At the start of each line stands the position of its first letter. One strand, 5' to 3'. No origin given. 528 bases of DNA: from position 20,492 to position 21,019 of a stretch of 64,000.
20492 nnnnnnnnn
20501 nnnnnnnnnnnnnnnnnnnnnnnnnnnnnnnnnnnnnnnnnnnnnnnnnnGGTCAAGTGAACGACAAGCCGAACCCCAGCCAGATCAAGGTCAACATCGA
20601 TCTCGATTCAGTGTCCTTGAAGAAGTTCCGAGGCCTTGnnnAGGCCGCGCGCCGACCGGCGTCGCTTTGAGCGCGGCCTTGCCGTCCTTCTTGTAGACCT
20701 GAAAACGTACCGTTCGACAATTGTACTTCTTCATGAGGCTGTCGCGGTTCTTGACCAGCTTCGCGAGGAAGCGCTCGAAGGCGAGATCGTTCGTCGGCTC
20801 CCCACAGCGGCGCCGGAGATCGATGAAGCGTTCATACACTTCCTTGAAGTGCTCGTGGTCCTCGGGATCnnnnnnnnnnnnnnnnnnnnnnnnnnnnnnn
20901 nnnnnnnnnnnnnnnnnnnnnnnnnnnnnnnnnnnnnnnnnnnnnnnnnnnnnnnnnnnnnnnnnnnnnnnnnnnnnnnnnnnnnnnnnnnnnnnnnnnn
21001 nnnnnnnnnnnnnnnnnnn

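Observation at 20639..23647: dCache-HAMP receptor whose output is a long poly-Pro linker plus an unassigned roughly 75-aa C-terminal domain, co-oriented with a secreted beta-rich protein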

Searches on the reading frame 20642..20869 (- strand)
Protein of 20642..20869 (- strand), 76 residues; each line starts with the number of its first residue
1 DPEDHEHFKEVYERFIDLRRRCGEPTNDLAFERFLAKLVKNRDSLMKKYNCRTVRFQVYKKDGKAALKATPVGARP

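Call 8: find_homologous_proteins(query=window:20642-20869:-, max_evalue=0.001)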
Query seq(76 aa) (76 aa): 95 proteins with E <= 0.001 among 95 candidates.
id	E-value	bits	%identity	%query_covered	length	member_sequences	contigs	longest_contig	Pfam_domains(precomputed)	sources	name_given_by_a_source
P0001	2.8e-38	147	88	99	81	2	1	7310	-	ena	-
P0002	2.8e-31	124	79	99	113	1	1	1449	-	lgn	-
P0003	1.6e-25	106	65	95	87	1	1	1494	-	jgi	jgi:hypothetical protein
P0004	2.2e-24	103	70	91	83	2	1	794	-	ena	-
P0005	3.5e-24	102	70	93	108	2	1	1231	-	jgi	jgi:hypothetical protein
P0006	6.6e-24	101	81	75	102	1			-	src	-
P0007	4.3e-23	98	81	76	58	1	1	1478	-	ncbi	-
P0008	1.7e-22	97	68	91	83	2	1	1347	-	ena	-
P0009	2.3e-22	96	64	92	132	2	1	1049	-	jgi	jgi:hypothetical protein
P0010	2.9e-22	96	61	91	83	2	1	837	-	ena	-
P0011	5.5e-22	95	64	91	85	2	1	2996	-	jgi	-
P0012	1.1e-21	94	60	93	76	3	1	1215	-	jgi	jgi:hypothetical protein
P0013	1.2e-21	94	64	91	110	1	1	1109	-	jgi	jgi:hypothetical protein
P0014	1.3e-21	94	57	92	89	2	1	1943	-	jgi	jgi:hypothetical protein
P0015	3.1e-21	93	61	87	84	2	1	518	-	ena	-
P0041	1.5e-17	81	54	92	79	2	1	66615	-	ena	-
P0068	1.8e-16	77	58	91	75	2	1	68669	-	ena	-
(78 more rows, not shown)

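Call 12: find_related_loci(query=A1, collection=genome_contigs, flank=10000)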
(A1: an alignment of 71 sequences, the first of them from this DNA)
Query A1 (76 aa) in genome_contigs; peptide patterns used: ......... (x = any residue, [..] = any of these).
455 stretches matched a pattern; 441 encode a relative of the query (tblastn E <= 1e-3); the best 80 are kept; 80 distinct loci.
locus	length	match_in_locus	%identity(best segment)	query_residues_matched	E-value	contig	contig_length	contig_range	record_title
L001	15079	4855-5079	81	1-75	7e-40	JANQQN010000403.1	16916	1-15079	MAG: Myxococcota bacterium isolate IP29b_bin.29 k99_2627237, whole genome shotgun sequence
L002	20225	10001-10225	79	1-75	1e-37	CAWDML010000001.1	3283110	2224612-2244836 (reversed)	MAG: uncultured delta proteobacterium isolate MFD04944.bin.2.99 genome assembly, contig: contig_11175, whole genome shot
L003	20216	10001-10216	82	1-72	2e-37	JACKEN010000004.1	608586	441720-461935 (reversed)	MAG: Deltaproteobacteria bacterium isolate HK-STAS-MYXO-34 HK-STAS-MYXO-34_4, whole genome shotgun sequence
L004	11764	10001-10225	77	1-75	1e-35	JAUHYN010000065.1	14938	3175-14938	MAG: bacterium isolate 3_bin.68 NODE_4693_length_14938_cov_0.870839, whole genome shotgun sequence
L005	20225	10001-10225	77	1-75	1e-35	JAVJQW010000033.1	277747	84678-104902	MAG: Deltaproteobacteria bacterium isolate D1-CHI-08 k141_39061, whole genome shotgun sequence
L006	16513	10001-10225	73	1-75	3e-34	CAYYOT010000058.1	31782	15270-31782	MAG TPA_asm: uncultured Myxococcales bacterium isolate SRP128890_co1_37 genome assembly, contig: NODE_2393_length_31782_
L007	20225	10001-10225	72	1-75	4e-34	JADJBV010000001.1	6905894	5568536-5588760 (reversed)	MAG: Deltaproteobacteria bacterium isolate Aved_18-Q3-R54-62_BAT3C.540 tig00000023-10-69002250, whole genome shotgun seq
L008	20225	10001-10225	69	1-75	4e-33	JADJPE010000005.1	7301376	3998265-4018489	MAG: Deltaproteobacteria bacterium isolate Fred_18-Q3-R57-64_BATAC.308 tig01546525-10-72987380, whole genome shotgun seq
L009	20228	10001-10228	67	1-76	2e-32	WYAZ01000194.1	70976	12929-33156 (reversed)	MAG: Deltaproteobacteria bacterium isolate PRO2 k127_920057, whole genome shotgun sequence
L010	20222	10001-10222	70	1-74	3e-32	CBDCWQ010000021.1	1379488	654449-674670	MAG: Myxococcota bacterium isolate 159d441a-5128-48e9-9a90-04660ad44008 genome assembly, contig: contig_21, whole genome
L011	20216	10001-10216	67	1-72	1e-30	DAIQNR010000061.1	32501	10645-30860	MAG TPA_asm: Myxococcota bacterium isolate CTOTU7342 NODE_1388_length_32501_cov_12.884639, whole genome shotgun sequence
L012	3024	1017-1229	70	2-72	1e-30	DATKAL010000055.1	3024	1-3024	MAG TPA_asm: Anaeromyxobacter sp. isolate SMAG_U15204 k141_2495883, whole genome shotgun sequence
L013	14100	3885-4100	69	1-72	2e-30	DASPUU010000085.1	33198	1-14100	MAG TPA_asm: Myxococcaceae bacterium isolate SMAG_U12311 k141_1263564, whole genome shotgun sequence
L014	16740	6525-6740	71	1-72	4e-30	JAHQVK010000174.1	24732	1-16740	MAG: Myxococcales bacterium isolate MAG.019 Posi_019-P46829, whole genome shotgun sequence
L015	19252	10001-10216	58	1-72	5e-29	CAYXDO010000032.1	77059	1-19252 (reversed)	MAG TPA_asm: uncultured Myxococcales bacterium isolate binchicken_co232_77 genome assembly, contig: NODE_499_length_7705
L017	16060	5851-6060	66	3-72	1e-28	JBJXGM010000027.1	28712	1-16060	MAG: Myxococcaceae bacterium isolate F1F2.bin.303 k127_8262898, whole genome shotgun sequence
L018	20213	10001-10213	68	2-72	2e-28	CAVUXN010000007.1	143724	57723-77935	MAG: uncultured delta proteobacterium isolate MFD06714.bin.1.19 genome assembly, contig: contig_17738, whole genome shot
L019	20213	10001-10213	65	1-72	2e-28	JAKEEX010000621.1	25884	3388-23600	MAG: Myxococcaceae bacterium isolate PMV_1_maxbin.012 PMV_1_maxbin.012.k101_1209052, whole genome shotgun sequence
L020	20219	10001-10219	62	1-72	4e-28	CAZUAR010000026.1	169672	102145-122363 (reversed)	MAG TPA_asm: uncultured Kofleriaceae bacterium isolate binchicken_co242_106 genome assembly, contig: NODE_298_length_169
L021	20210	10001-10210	64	3-72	4e-28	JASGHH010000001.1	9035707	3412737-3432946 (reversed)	MAG: Myxococcaceae bacterium isolate 5N015 JMF-2111-06-0005.ont.bin.15_0, whole genome shotgun sequence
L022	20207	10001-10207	64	4-72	7e-28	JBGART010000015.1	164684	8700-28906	MAG: Myxococcaceae bacterium isolate MAG_MBR_H10.11 MBRH10-11_opera_contig_385, whole genome shotgun sequence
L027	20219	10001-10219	60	2-74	2e-27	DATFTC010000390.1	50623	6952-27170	MAG TPA_asm: Myxococcaceae bacterium isolate SMAG_U9400 k141_346484, whole genome shotgun sequence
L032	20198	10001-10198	61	7-72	5e-27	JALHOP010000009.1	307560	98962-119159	MAG: Myxococcota bacterium isolate bin.157 c_000000000194, whole genome shotgun sequence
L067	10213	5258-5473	58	1-72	5e-26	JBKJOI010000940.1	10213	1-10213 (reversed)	MAG: Haliangiales bacterium isolate ant_bin.405 k117_3341730, whole genome shotgun sequence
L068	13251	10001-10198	64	7-72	6e-26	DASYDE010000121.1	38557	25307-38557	MAG TPA_asm: Kofleriaceae bacterium isolate SMAG_U4951 k141_3458697, whole genome shotgun sequence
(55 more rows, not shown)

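Call 15: predict_structure(alignment_id=A1)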
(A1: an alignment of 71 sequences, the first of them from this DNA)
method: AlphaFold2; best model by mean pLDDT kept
length: 76 residues; sequences in the alignment: 71
mean_pLDDT: 85.9   pTM: 0.66
mean pLDDT of the five models: 85.9, 85.0, 84.1, 84.0, 83.9
residues with pLDDT >= 90: 29; 70-90: 41; 50-70: 6; < 50: 0
segments of 3 or more residues with pLDDT < 50: none
pLDDT, mean of each block of 10 residues (from residue 1): 78 92 85 89 89 89 91 68
secondary structure, 60 per line:
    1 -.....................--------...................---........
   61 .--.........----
elements in order: H2-22 H31-49 E53-61 E64-72

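Call 17: search_protein_representatives(alignment_id=A1)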
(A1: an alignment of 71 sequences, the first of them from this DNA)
Query: 71 sequences, 99 profile positions. Proteins with E-value up to 0.001 (for the whole library): 2747; up to 1e-10: 1415; up to 1e-30: 178. The best 150 are listed.
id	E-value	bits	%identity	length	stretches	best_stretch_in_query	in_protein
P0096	2.4e-39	150.0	-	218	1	3-99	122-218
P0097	1.8e-38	147.2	-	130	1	7-99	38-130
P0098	6.1e-38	145.5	-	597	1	11-99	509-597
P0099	4.5e-36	139.5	-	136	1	5-99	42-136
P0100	1.3e-35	138.0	-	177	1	5-98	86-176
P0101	3.5e-35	136.6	-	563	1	3-99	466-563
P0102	4.3e-35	136.3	-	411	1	17-99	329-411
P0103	6.4e-35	135.8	-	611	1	24-99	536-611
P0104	1.2e-34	135.0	-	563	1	14-99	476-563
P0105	1.5e-34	134.6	-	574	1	17-99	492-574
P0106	1.5e-34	134.6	-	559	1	20-99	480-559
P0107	1.8e-34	134.3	-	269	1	18-99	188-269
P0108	2.1e-34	134.1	-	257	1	23-99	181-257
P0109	2.4e-34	134.0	-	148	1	8-95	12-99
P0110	2.8e-34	133.7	-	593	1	16-99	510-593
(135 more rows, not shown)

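Call 27: search_protein_families(library=pfam, proteins=[L017:3522-4361:+, L019:10248-14081:+, L013:8438-11290:-, L021:14190-14552:+, L021:16211-17614:-, L018:13308-14567:-, L021:2799-4265:-, L021:4408-5409:+, L013:1400-1699:-], max_evalue=0.01)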
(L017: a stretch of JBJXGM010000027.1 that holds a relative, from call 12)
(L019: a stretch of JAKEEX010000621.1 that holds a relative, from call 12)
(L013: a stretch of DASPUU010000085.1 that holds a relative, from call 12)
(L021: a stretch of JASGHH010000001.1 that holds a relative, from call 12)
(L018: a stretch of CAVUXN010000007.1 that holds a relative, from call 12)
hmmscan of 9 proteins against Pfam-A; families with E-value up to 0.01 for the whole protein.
L017:3522-4361:+ (279 aa): 1 family
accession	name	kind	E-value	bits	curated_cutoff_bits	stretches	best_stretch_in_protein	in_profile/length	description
PF07313.18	AmiA-like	-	1.2e-25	90.7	27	1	48-253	2-197/202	N-acetylmuramoyl-L-alanine amidase-like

L019:10248-14081:+ (1277 aa): 21 families
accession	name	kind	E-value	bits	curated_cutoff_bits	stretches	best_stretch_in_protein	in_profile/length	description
PF00158.32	Sigma54_activat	-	2.3e-69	232.9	20.2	1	931-1097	1-167/168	Sigma-54 interaction domain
PF25601.1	AAA_lid_14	-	2e-20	72.9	27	1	1103-1172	1-70/87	AAA+ ATPase lid domain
PF14532.12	Sigma54_activ_2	-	9.4e-20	71.7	25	1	932-1102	1-138/138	Sigma-54 interaction domain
PF13191.12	AAA_16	-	4.6e-14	53.7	32.6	1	58-217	4-161/167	AAA ATPase domain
PF13424.12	TPR_12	-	2.1e-12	47.5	30.1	3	576-641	8-75/77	Tetratricopeptide repeat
PF17874.7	TPR_MalT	-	1.6e-11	44.5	45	1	533-788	1-261/336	MalT-like TPR region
PF00515.34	TPR_1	-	9.2e-10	38.4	27.8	1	647-674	1-28/34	Tetratricopeptide repeat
PF02954.25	HTH_8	-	2.2e-08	34.1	22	1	1229-1259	5-35/42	Bacterial regulatory protein, Fis family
PF13176.12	TPR_7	-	2.3e-08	33.9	27.9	1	613-641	1-31/36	Tetratricopeptide repeat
PF07728.20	AAA_5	-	9.9e-08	32.5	22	1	955-1064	2-107/139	AAA domain (dynein-related subfamily)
PF13401.12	AAA_22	-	4.8e-05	24.1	27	0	78-212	4-108/130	AAA domain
PF13181.12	TPR_8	-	8.9e-05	22.8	25.7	0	612-637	2-27/34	Tetratricopeptide repeat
PF13431.12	TPR_17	-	0.00012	22.5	24.4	0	643-664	9-30/34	Tetratricopeptide repeat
PF10923.14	BrxC_BrxD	-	0.00016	21.2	22.2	0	56-110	27-80/414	BREX system ATP-binding protein BrxC/D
PF10602.15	RPN7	-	0.00029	21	29.6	0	647-757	36-143/174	26S proteasome subunit RPN7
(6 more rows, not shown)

L013:8438-11290:- (950 aa): 3 families
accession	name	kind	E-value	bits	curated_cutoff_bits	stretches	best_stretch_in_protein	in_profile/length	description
PF00912.28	Transgly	-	6.8e-58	195.4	27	1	182-348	11-177/178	Transglycosylase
PF00905.27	Transpeptidase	-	8.4e-28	97.9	22.1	1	604-835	1-247/299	Penicillin binding protein transpeptidase domain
PF17092.11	PCB_OB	-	1.1e-10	42.6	27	1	498-602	13-111/111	Penicillin-binding protein OB-like domain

L021:14190-14552:+ (120 aa): 0 families

L021:16211-17614:- (467 aa): 1 family
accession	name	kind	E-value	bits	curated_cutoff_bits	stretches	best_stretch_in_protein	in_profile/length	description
PF00496.27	SBP_bac_5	-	5.8e-09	36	32.4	1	240-374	190-347/368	Bacterial extracellular solute-binding proteins, family 5 Middle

L018:13308-14567:- (419 aa): 0 families

L021:2799-4265:- (488 aa): 5 families
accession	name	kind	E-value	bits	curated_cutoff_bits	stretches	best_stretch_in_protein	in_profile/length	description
PF13646.12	HEAT_2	-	5.5e-23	81.5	27.7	3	397-480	6-88/88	HEAT repeats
PF02985.28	HEAT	-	2.7e-14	52.3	23.5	1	426-450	3-27/31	HEAT repeat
PF13513.12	HEAT_EZ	-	0.0024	18.8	27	0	426-450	32-55/55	HEAT-like repeat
PF00514.29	Arm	-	0.0045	17.5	20.6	0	426-450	16-39/41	Armadillo/beta-catenin-like repeat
PF03130.22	HEAT_PBS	-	0.0047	17.8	20.9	1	439-463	1-25/27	PBS lyase HEAT-like repeat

L021:4408-5409:+ (333 aa): 4 families
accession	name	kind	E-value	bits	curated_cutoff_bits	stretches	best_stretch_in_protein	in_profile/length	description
PF13646.12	HEAT_2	-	1.3e-20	73.9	27.7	3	148-220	15-87/88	HEAT repeats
PF03130.22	HEAT_PBS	-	8.5e-07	29.3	20.9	1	150-173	2-25/27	PBS lyase HEAT-like repeat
PF02985.28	HEAT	-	2.3e-06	27.7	23.5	0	105-129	3-27/31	HEAT repeat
PF13513.12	HEAT_EZ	-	4.5e-05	24.3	27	0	257-283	27-53/55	HEAT-like repeat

L013:1400-1699:- (99 aa): 1 family
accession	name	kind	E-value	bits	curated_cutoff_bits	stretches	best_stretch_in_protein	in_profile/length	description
PF09413.15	DUF2007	-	4.2e-06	27.3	25.7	1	9-73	2-64/66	Putative prokaryotic signal transducing protein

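Call 51: fold_search(model_id=the predicted structure, library=pdb)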
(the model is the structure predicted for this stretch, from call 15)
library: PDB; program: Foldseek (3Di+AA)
matches with E <= 10: 213; with E <= 0.001: 0
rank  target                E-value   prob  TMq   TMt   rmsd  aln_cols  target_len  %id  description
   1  7abr_F                9.4e-01  0.12  0.31  0.08  11.1        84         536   19  Cryo-EM structure of B. subtilis ClpC (DWB mutant) hexamer bound to a substrate polypeptide (released 2021-10-06)
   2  4pgh_B                1.1e+00  0.08  0.21  0.06   8.2        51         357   27  Caffeic acid O-methyltransferase from Sorghum bicolor (released 2014-07-02)
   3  9loa_A                1.6e+00  0.06  0.24  0.22  12.4        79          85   13  Structural insights into the tumor suppressor ZMYND11 reveal diverse recognition mechanisms (released 2026-01-21)
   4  9j0v                  1.7e+00  0.33  0.51  0.20   4.0        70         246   20  Crystal structure of monomeric PLP-dependent transaminase from Desulfobacula toluolica in P 21 21 21 space group (released 2024-09-18)
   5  6u6r_MODEL_1_A        1.8e+00  0.25  0.38  0.57   2.7        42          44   26  Solution NMR Structure Of The delta30-ngMinE Protein From Neisseria gonorrheae (released 2020-07-08)
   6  3gl1_A                1.8e+00  0.15  0.38  0.12   5.8        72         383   12  Crystal structure of ATPase domain of Ssb1 chaperone, a member of the HSP70 family, from Saccharomyces cerevisiae (released 2009-03-24)
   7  2mq8_MODEL_1_A        2.2e+00  0.11  0.30  0.22   8.3        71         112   15  Solution NMR Structure of De novo designed protein LFR1 1 with ferredoxin fold, Northeast Structural Genomics  (released 2014-08-20)
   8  6ha7_B                2.3e+00  0.18  0.43  0.12   5.8        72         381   14  Crystal structure of the BiP NBD and MANF complex (released 2019-02-06)
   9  3gl1_B                2.3e+00  0.12  0.37  0.11   5.8        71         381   13  Crystal structure of ATPase domain of Ssb1 chaperone, a member of the HSP70 family, from Saccharomyces cerevisiae (released 2009-03-24)
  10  3pxi_A                2.3e+00  0.10  0.28  0.05   4.3        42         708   24  Structure of MecA108:ClpC (released 2011-03-16)
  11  5evz_B                2.5e+00  0.18  0.42  0.12   5.9        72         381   14  Crystal structure of human GRP78 (70kDa heat shock protein 5 / BIP) ATPase domain in complex with ADP and inorganic ph (released 2016-06-15)
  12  9cc5_A                2.5e+00  0.06  0.28  0.18  11.5        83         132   14  De novo design of high-affinity protein binders to bio active peptide Amylin (released 2025-05-14)
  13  9h0c_A                2.6e+00  0.16  0.43  0.12   5.9        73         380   14  Crystal structure of BiP ATPase domain in complex with CDNF C-terminal domain at 1.65 angstroms resolution (released 2025-10-29)
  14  9a66_A                2.6e+00  0.09  0.27  0.04   4.4        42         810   24  Integrative model of CLPC-CLPP by crosslinking MS and deep learning (released 2024-09-18)
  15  3pxi_B                2.8e+00  0.09  0.28  0.05   4.3        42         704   24  Structure of MecA108:ClpC (released 2011-03-16)
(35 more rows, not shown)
